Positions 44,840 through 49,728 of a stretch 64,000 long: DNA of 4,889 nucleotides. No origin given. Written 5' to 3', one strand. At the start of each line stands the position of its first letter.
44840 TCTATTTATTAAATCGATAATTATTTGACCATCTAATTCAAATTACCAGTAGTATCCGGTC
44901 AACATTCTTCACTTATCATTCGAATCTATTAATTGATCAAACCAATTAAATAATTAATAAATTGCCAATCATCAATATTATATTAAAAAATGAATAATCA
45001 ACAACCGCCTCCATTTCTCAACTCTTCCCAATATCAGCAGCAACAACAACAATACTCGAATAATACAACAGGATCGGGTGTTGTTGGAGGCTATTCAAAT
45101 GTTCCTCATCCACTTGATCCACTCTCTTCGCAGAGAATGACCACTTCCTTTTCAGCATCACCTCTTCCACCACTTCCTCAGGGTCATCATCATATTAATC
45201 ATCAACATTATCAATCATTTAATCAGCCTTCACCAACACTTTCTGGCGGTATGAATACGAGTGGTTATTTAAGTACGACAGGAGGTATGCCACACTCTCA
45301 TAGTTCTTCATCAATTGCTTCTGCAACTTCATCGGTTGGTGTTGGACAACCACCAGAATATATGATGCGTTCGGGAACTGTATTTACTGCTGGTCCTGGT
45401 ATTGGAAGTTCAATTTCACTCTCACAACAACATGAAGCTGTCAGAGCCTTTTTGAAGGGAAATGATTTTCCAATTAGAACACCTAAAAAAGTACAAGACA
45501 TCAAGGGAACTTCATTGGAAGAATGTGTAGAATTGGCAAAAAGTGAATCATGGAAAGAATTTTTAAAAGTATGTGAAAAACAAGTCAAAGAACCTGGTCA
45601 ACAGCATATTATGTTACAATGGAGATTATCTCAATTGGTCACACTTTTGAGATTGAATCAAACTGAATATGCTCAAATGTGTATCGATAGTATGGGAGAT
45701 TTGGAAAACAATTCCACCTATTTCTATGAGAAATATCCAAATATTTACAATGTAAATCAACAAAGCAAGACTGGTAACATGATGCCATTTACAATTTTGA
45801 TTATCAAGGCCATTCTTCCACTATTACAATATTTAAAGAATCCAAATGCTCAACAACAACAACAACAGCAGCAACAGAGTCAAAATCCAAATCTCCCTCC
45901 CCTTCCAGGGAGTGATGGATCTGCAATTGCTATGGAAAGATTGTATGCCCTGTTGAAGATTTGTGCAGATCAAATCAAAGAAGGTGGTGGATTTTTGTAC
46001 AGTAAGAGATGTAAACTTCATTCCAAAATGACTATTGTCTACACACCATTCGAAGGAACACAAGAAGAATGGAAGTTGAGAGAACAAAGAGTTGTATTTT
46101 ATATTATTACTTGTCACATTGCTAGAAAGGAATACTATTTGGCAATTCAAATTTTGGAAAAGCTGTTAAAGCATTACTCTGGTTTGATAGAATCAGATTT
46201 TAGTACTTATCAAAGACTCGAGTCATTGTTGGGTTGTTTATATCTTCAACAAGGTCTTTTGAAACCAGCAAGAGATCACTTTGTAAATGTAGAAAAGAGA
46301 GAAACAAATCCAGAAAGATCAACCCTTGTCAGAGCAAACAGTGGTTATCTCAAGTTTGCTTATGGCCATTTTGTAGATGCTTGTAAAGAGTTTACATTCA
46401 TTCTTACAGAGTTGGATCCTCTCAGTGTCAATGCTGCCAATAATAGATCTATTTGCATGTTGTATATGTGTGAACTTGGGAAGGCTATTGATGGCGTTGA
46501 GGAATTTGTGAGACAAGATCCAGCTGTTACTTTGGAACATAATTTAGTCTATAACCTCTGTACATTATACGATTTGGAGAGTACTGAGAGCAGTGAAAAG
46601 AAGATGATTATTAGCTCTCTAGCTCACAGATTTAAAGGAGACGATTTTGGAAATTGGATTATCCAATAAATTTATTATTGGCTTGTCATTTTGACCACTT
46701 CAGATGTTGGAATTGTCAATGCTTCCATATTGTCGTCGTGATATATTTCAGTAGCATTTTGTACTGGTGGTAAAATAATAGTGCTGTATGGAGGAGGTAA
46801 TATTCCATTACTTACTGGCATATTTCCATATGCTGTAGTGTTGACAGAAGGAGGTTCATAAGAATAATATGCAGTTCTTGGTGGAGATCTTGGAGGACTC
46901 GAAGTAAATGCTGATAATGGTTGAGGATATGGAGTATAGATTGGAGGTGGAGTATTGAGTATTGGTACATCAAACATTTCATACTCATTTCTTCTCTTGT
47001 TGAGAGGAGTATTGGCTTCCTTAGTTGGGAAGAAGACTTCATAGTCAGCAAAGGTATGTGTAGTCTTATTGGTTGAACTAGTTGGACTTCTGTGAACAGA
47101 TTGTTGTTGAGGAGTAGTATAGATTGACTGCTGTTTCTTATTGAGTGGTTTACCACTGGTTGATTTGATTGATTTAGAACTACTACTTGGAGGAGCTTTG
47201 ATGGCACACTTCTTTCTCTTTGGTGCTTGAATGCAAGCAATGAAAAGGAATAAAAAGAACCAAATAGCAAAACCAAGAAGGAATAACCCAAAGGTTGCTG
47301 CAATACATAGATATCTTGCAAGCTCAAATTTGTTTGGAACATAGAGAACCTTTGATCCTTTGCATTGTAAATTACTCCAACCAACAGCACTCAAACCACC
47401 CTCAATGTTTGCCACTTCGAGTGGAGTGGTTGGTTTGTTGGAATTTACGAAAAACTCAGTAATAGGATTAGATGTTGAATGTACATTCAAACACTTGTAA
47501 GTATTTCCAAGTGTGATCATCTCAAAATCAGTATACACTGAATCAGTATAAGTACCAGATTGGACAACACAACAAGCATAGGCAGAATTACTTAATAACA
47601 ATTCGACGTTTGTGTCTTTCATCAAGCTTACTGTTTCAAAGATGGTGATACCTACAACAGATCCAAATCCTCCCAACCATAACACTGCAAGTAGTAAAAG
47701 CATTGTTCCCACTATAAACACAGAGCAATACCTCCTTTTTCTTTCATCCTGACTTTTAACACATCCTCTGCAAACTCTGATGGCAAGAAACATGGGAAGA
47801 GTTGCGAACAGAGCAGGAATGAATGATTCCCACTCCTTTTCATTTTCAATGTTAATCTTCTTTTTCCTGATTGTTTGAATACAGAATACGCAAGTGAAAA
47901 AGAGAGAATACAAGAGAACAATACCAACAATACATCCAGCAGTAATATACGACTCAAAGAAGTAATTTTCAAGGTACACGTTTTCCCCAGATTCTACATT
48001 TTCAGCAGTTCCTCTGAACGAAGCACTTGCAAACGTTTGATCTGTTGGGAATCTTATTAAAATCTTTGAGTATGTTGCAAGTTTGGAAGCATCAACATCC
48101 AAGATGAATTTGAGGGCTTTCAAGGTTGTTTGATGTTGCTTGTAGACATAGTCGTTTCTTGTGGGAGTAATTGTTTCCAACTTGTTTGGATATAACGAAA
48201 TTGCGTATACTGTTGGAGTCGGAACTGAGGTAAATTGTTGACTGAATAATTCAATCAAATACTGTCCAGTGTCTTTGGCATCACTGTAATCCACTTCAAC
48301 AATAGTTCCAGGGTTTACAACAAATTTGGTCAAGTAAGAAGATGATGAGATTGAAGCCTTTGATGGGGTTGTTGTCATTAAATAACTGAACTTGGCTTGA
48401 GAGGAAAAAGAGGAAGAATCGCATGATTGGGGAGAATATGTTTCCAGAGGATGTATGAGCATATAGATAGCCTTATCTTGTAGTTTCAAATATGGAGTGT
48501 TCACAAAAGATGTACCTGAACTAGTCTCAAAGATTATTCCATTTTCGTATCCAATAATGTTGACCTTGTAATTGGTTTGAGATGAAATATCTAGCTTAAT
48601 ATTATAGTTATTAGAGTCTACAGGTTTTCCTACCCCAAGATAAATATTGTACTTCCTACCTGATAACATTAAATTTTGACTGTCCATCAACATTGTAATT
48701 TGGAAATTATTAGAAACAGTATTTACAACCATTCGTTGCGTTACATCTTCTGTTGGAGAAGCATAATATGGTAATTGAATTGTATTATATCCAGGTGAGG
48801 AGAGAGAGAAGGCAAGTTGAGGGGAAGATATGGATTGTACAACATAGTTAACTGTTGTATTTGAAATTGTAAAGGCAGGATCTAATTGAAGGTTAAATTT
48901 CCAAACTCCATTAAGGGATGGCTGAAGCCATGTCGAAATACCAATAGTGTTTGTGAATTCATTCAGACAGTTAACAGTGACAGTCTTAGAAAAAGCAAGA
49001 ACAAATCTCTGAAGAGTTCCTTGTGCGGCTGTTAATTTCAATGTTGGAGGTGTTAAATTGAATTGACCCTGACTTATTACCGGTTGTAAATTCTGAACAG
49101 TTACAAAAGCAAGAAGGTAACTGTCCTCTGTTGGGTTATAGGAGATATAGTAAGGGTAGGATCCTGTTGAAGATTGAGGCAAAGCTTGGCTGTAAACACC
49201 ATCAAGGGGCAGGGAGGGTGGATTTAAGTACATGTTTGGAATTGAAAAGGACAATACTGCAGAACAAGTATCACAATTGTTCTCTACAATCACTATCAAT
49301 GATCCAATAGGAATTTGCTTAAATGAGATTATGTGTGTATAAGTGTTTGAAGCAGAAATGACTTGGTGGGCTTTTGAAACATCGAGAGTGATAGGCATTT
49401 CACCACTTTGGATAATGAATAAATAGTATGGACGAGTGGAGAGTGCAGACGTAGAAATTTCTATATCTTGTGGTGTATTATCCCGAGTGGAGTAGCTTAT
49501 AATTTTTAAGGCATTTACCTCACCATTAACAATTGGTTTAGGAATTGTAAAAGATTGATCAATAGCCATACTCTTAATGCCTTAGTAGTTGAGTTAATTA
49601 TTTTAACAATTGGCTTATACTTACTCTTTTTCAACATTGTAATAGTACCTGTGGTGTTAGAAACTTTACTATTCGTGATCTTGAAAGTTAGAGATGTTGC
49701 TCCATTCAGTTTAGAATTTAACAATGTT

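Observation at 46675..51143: About 1470-aa mucin-like multipass surface glycoprotein with a PPxY-bearing cytoplasmic tail; two ORFs joined by a 44-nt intron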

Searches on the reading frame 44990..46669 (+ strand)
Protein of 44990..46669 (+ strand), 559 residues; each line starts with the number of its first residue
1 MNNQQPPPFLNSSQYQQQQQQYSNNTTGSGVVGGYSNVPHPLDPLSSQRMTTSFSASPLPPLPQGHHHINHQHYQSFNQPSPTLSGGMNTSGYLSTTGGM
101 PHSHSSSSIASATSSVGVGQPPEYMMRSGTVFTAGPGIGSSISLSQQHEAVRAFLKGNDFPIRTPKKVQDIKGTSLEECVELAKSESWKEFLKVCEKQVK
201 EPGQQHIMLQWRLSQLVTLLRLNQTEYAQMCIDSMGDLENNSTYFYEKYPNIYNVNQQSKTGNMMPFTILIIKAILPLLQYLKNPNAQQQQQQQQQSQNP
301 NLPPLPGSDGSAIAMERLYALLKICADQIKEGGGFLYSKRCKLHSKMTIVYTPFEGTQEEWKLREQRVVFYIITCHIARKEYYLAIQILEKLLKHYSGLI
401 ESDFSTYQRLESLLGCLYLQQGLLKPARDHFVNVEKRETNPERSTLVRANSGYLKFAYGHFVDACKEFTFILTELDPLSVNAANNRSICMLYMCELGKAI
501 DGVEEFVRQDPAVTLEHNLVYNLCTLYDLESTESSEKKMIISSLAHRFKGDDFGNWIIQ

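Call 6: search_protein_families(library=pfam, max_evalue=1, proteins=[window:44990-46669:+])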
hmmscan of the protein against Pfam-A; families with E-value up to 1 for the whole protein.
window:44990-46669:+ (559 aa): 3 families
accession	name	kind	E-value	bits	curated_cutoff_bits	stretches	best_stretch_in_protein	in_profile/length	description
PF12921.12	ATP13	-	0.1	12.9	26.7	1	365-409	52-95/114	Mitochondrial ATPase expression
PF13424.12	TPR_12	-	0.14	12.8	30.1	1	374-431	11-68/77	Tetratricopeptide repeat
PF02681.20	DUF212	-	0.24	12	26.5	1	93-114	35-56/126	Divergent PAP2 family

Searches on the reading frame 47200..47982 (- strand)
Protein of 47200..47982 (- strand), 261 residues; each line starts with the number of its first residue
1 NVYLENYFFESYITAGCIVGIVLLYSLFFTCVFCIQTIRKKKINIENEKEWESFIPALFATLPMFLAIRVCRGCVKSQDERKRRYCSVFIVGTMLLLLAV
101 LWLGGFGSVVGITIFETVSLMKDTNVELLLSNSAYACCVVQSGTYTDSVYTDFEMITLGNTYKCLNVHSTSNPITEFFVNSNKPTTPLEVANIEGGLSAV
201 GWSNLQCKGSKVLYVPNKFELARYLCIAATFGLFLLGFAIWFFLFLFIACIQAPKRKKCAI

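Call 101: find_related_loci(query=A4, collection=metagenome_contigs, flank=6000)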
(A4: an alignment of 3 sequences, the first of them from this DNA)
Query A4 (261 aa) in metagenome_contigs; peptide patterns used: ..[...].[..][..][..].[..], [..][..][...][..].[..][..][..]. (x = any residue, [..] = any of these).
202 stretches matched a pattern, but none encodes a relative of the query by tblastn (E <= 1e-3).

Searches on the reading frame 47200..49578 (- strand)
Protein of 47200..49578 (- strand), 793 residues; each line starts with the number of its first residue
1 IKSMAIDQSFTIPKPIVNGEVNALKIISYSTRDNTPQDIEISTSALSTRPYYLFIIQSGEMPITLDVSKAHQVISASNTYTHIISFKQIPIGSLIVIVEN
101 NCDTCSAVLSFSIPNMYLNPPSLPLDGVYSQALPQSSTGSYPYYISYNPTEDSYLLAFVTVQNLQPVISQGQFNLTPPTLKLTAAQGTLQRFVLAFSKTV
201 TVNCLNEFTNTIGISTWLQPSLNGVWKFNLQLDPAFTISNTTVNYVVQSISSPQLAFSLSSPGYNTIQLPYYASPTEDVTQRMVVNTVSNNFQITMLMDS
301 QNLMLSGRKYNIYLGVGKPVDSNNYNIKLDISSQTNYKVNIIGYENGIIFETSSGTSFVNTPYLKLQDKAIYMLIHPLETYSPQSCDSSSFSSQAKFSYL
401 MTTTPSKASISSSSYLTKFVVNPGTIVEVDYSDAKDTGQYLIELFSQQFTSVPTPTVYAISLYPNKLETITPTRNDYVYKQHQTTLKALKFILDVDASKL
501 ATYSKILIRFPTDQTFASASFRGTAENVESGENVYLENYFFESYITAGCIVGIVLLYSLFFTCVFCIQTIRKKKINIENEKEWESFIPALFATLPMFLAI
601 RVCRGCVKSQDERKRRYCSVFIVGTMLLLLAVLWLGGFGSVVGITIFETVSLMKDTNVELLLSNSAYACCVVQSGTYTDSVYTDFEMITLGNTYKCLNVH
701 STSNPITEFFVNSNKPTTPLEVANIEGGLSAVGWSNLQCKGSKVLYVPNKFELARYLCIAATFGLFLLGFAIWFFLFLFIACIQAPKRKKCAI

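Call 37: find_homologous_proteins(query=A2, max_evalue=0.01)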
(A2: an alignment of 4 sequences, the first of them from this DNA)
Query A2 (4 sequences): 8000 candidates shared short words with the query, none scored E <= 0.01.

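Call 57: predict_structure(alignment_id=A2)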
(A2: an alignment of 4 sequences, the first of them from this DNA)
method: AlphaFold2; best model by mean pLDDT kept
length: 793 residues; sequences in the alignment: 4
mean_pLDDT: 48.2   pTM: 0.35
mean pLDDT of the five models: 48.2, 45.5, 45.5, 45.3, 43.8
residues with pLDDT >= 90: 0; 70-90: 57; 50-70: 276; < 50: 460
segments of 3 or more residues with pLDDT < 50: 1-48, 56-94, 100-112, 169-174, 188-196, 251-275, 286-289, 301-307, 355-368, 380-420, 432-437, 461-465, 475-486, 497-503, 523-613, 640-667, 671-756, 783-793
pLDDT, mean of each block of 10 residues (from residue 1): 36 36 37 41 46 49 44 32 44 48 42 56 70 65 66 64 66 55 57 44 62 64 66 70 70 40 38 52 52 61 50 70 73 61 61 49 45 66 42 33 30 33 58 48 55 56 50 46 43 51 56 56 40 30 35 45 39 29 28 37 40 53 64 58 43 29 40 35 37 44 28 25 32 40 42 47 63 63 44 35
secondary structure, 60 per line:
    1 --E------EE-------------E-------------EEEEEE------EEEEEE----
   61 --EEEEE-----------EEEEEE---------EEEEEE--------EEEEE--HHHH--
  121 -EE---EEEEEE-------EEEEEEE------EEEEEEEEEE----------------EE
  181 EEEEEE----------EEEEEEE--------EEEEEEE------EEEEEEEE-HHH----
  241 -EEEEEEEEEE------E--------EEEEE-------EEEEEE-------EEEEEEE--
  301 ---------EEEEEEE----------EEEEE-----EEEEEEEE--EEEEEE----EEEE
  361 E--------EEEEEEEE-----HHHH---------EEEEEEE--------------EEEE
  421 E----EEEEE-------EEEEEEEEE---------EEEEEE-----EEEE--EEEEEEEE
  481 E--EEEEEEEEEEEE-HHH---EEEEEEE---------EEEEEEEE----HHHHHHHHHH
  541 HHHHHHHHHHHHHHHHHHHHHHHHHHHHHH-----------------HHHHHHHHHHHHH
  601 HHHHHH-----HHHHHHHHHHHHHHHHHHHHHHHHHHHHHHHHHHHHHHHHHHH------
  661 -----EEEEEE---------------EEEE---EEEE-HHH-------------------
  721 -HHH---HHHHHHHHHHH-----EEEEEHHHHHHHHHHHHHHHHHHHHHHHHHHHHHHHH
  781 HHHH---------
elements in order (helices of 4 or more, strands of 3 or more residues): E39-44 E51-56 E63-67 E79-84 E94-99 E108-112 H115-118 E127-132 E140-146 E153-162 E179-186 E197-203 E212-218 E225-232 E242-251 E267-271 E279-284 E292-298 E310-316 E327-331 E337-344 E347-352 E357-361 E370-377 H383-386 E396-402 E417-421 E426-430 E438-446 E456-461 E467-470 E473-481 E484-495 E503-509 E519-526 H531-570 H588-606 H612-654 E666-671 E687-690 E694-697 H728-738 E744-748 H749-784

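Call 61: fold_search(model_id=the predicted structure, library=pdb)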
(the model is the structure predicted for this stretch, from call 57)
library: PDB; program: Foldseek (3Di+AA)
matches with E <= 10: 1404; with E <= 0.001: 27
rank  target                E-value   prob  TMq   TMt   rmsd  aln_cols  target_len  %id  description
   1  9euj_G                6.6e-06  0.66  0.09  0.09  32.7       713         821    9  Cryo-EM structure of Staphylococcus aureus bacteriophage phi812 baseplate in the post-contraction state - sheath initi (released 2025-04-09)
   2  8jul_A                7.0e-06  1.00  0.18  0.22  11.6       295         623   11  Cryo-EM structure of SIDT1 in complex with phosphatidic acid (released 2023-11-15)
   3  7y68_A                8.2e-06  1.00  0.19  0.22  28.3       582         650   10  SIDT2-pH5.5 plus miRNA (released 2023-06-21)
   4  8v38_A                1.4e-05  1.00  0.17  0.21   8.7       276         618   12  Structure of the human systemic RNAi defective transmembrane protein 1 (hSIDT1) (released 2024-06-26)
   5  8j6o_A                1.5e-05  1.00  0.18  0.21  27.8       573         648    9  transport T2 (released 2024-05-01)
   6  9m8u_A                1.6e-05  1.00  0.17  0.21  10.6       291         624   13  Cryo-EM structure of human SIDT1 (released 2026-03-18)
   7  6w98_A                2.5e-05  0.20  0.06  0.05  29.6       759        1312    9  Single-Particle Cryo-EM Structure of Arabinofuranosyltransferase AftD from Mycobacteria (released 2020-05-13)
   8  8k1b_A                2.7e-05  1.00  0.18  0.46   7.8       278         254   11  SID1 transmembrane family member 1 (released 2024-07-10)
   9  7y63_A                2.8e-05  1.00  0.18  0.22   7.5       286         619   10  ApoSIDT2-pH7.4 (released 2023-06-21)
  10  8k13_A                3.3e-05  1.00  0.18  0.24   8.4       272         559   12  SID1 transmembrane family member 1 (released 2024-07-10)
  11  7y69_A                3.5e-05  1.00  0.18  0.21  25.9       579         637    7  ApoSIDT2-pH5.5 (released 2023-06-21)
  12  9nrc_A                4.1e-05  1.00  0.15  0.16  12.9       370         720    8  TMPRSS6 in complex with REGN7999 Fab and REGN8023 Fab (released 2025-07-09)
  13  8k10_A                4.3e-05  1.00  0.19  0.24  26.8       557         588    9  SID1 transmembrane family member 2 (released 2024-07-10)
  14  8h3u_A                1.3e-04  0.93  0.12  0.14  25.9       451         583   10  Inhibitor-bound EP, polyA model (released 2022-11-23)
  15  8k11_A                1.6e-04  1.00  0.17  0.40  12.6       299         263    9  SID1 transmembrane family member 2 (released 2024-07-10)
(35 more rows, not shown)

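Call 74: search_solved_structures(query=A2, max_evalue=10)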
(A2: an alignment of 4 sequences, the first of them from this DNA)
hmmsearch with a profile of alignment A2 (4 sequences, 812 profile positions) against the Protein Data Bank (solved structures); distinct sequences matched with E-value up to 10: 1.
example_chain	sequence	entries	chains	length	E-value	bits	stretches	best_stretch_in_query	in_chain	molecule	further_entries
8bgm_A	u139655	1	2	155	0.77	11.1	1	300-356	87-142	Toxin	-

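Call 99: find_related_loci(query=A2, collection=metagenome_contigs, flank=6000)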
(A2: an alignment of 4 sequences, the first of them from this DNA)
Query A2 (793 aa) in metagenome_contigs; peptide patterns used: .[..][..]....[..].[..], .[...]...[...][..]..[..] (x = any residue, [..] = any of these).
43 stretches matched a pattern, but none encodes a relative of the query by tblastn (E <= 1e-3).
